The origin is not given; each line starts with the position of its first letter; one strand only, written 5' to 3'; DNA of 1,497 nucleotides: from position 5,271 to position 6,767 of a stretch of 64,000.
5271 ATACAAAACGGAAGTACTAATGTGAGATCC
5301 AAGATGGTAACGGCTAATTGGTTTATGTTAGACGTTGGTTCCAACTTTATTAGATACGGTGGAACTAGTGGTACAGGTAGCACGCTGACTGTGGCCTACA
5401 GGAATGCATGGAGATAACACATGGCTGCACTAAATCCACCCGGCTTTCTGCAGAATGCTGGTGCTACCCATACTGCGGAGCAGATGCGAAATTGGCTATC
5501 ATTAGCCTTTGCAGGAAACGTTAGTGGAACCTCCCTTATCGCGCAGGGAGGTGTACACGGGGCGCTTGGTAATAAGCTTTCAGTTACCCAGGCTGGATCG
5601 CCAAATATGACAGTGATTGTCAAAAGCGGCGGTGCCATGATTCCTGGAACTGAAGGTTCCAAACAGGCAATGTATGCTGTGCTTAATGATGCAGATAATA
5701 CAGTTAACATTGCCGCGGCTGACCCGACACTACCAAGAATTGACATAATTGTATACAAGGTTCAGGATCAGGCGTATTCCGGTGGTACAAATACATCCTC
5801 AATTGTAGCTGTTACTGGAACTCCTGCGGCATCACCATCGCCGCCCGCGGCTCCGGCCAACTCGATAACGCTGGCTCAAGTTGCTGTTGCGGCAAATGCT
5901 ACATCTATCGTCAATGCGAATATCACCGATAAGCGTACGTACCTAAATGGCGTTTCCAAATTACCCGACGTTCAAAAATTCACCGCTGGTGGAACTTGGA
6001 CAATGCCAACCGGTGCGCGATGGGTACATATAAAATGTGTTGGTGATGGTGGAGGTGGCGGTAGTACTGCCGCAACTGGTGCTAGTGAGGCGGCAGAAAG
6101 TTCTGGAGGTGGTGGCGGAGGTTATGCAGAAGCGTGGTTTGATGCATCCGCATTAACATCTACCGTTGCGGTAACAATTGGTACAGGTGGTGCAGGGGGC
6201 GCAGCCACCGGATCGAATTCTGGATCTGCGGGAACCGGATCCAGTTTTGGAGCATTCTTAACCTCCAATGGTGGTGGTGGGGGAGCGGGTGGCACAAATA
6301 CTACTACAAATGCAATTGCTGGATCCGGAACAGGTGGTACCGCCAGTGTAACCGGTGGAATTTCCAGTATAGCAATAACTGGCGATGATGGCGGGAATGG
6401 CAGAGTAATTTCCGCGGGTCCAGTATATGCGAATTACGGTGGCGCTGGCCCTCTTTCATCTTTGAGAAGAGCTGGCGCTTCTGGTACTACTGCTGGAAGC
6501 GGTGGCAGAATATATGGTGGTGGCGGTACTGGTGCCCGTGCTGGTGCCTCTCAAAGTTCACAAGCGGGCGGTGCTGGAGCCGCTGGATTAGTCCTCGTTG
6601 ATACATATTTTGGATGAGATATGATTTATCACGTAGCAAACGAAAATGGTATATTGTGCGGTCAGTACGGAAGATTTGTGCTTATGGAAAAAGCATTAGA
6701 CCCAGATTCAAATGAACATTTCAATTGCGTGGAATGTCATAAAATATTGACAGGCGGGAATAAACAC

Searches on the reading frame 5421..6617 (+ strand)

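Call 19: search_protein_families(library=phrogs, proteins=[window:5421-6617:+], max_evalue=0.00001)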
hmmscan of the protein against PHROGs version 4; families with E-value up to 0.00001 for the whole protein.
window:5421-6617:+ (398 aa): 9 families
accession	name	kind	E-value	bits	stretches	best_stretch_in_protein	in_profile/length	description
phrog_863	-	tail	1.6e-29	104.4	1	65-397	260-605/690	tail fiber assembly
phrog_3398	-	head and packaging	8.5e-27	95.4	1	18-174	15-168/359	virion structural protein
phrog_17342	-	unknown function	7.1e-16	59.4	1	44-178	35-163/326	-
phrog_9534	-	head and packaging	5.9e-15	56.7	1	29-173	24-149/303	head protein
phrog_1220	-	head and packaging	6.3e-13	49.8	1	44-172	38-152/574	head protein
phrog_6202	-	tail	1e-10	42.4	1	103-394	365-635/636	tail fiber protein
phrog_5339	-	head and packaging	1.1e-10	41.5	1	41-176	35-160/633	virion structural protein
phrog_27282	-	unknown function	1.5e-10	41.6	1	49-172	38-153/445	-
phrog_454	-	tail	1.2e-06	28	1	149-395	1148-1374/1376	tail fiber protein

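Call 47: search_protein_families(library=pfam, proteins=[window:5421-6617:+], max_evalue=0.001)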
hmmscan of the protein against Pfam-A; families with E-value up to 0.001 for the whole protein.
window:5421-6617:+ (398 aa): 1 family
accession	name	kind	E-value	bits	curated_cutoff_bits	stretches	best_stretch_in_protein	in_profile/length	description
PF21722.4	Gly_rich_2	-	7.3e-12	46.2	24.3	1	192-394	7-224/226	Glycine-rich domain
